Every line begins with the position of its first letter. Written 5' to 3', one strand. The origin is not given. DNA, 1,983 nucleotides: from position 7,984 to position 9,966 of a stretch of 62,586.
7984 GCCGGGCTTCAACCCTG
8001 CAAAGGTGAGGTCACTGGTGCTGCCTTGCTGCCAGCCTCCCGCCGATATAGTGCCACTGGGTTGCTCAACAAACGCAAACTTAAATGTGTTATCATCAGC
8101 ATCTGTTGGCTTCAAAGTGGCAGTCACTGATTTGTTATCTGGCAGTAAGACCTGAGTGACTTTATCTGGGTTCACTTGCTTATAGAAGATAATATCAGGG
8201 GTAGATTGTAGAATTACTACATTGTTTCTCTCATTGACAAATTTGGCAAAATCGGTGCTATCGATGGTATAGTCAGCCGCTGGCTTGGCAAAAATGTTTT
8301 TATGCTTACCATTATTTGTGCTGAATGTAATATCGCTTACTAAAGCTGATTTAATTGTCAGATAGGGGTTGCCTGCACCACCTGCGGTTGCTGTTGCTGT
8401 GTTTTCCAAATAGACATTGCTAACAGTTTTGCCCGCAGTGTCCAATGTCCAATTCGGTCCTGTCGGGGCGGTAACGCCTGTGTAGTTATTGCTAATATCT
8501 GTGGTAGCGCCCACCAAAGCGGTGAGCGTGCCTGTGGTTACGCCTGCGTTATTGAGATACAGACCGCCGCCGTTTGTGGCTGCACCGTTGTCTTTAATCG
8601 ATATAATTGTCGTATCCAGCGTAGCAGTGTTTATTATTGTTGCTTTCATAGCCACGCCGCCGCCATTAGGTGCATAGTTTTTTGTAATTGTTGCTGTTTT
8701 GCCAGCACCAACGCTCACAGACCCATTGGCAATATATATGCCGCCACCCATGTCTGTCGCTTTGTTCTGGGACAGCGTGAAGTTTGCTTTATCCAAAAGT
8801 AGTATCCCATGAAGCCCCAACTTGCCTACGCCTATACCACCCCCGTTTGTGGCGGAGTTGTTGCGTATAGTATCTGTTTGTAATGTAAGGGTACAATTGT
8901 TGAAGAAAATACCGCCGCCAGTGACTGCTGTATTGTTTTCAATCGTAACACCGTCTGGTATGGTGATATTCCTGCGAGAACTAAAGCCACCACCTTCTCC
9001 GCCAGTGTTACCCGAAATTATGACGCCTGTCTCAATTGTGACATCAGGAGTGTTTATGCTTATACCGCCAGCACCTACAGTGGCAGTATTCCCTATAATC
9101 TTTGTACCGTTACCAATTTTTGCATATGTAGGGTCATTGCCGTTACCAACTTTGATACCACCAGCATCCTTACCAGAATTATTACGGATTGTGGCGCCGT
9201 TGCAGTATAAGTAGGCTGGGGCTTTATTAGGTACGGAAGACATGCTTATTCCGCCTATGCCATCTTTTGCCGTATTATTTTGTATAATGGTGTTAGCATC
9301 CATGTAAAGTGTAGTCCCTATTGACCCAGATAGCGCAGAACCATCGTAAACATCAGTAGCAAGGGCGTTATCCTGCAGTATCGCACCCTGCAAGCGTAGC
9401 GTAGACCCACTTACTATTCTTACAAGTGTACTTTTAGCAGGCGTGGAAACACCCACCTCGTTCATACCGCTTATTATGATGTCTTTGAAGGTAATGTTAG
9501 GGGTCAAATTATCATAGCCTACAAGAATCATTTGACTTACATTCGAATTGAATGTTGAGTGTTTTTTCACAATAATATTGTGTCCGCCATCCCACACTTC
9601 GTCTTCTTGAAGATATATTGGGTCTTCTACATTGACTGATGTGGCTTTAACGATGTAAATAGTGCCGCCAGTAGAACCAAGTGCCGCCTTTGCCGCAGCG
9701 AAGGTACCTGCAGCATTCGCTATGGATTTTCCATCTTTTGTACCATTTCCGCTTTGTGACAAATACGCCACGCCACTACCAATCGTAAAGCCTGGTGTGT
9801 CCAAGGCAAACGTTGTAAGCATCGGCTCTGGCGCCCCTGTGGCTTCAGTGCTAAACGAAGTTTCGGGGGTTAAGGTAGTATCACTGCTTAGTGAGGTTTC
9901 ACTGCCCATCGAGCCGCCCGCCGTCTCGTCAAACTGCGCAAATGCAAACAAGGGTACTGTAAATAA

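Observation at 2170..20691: Agr-type quorum-sensing cassette in A-C-B-D order, joined head-to-tail to a 15.5-kb pair of giant surface-protein genes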

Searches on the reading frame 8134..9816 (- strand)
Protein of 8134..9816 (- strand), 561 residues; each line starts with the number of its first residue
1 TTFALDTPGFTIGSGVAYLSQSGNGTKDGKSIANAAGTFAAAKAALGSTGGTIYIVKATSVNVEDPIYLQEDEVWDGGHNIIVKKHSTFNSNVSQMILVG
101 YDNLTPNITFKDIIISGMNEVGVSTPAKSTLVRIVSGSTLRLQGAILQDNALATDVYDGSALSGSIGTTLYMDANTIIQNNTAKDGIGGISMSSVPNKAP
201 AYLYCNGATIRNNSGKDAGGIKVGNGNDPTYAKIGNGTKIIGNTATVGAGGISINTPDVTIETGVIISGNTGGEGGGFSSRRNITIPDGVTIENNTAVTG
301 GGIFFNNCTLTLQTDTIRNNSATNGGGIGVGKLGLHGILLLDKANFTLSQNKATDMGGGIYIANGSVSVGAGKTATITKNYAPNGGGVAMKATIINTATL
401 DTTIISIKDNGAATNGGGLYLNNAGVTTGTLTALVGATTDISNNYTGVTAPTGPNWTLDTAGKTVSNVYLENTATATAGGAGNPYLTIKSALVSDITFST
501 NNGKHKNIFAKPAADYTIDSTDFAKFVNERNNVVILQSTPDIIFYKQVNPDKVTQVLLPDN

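Call 84: predict_structure(protein=window:8134-9816:-)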
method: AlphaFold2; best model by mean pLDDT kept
length: 561 residues; sequences in the alignment: 1
mean_pLDDT: 49.9   pTM: 0.54
mean pLDDT of the five models: 49.9, 49.8, 46.8, 42.3, 40.2
residues with pLDDT >= 90: 0; 70-90: 37; 50-70: 218; < 50: 306
segments of 3 or more residues with pLDDT < 50: 1-14, 20-37, 56-66, 84-95, 100-104, 118-129, 161-165, 194-197, 245-250, 271-276, 296-302, 306-308, 320-327, 331-338, 342-346, 351-359, 363-366, 380-406, 408-418, 420-456, 460-485, 489-507, 509-513, 519-524, 536-543, 547-561
pLDDT, mean of each block of 10 residues (from residue 1): 33 49 39 44 55 48 45 54 44 48 52 55 45 59 69 54 53 75 54 53 76 57 57 74 50 58 65 49 59 52 50 53 47 41 49 44 48 52 45 39 44 43 41 42 34 47 45 37 46 45 44 48 48 47 48 43 34
secondary structure, 60 per line:
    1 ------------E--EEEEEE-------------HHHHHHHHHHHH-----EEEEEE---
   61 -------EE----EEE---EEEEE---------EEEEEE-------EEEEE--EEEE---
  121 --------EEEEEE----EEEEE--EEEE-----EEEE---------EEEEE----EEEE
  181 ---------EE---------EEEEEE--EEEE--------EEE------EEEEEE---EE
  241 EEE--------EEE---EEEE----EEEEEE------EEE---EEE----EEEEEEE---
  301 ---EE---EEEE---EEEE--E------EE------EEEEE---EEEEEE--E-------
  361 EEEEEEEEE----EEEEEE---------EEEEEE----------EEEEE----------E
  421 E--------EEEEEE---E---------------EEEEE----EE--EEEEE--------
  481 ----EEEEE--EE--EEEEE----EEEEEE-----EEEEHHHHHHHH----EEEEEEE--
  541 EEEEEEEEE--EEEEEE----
elements in order (helices of 4 or more, strands of 3 or more residues): E16-21 H35-46 E52-57 E74-76 E80-84 E94-99 E107-111 E114-117 E129-134 E139-143 E146-149 E155-158 E168-172 E177-180 E201-206 E209-212 E221-223 E230-235 E239-243 E252-254 E258-261 E266-271 E278-280 E284-286 E291-297 E309-312 E316-319 E337-341 E345-350 E361-369 E374-379 E389-394 E405-409 E430-435 E455-459 E468-472 E485-489 E496-500 E505-510 E516-519 H520-527 E532-538 E541-549 E552-557
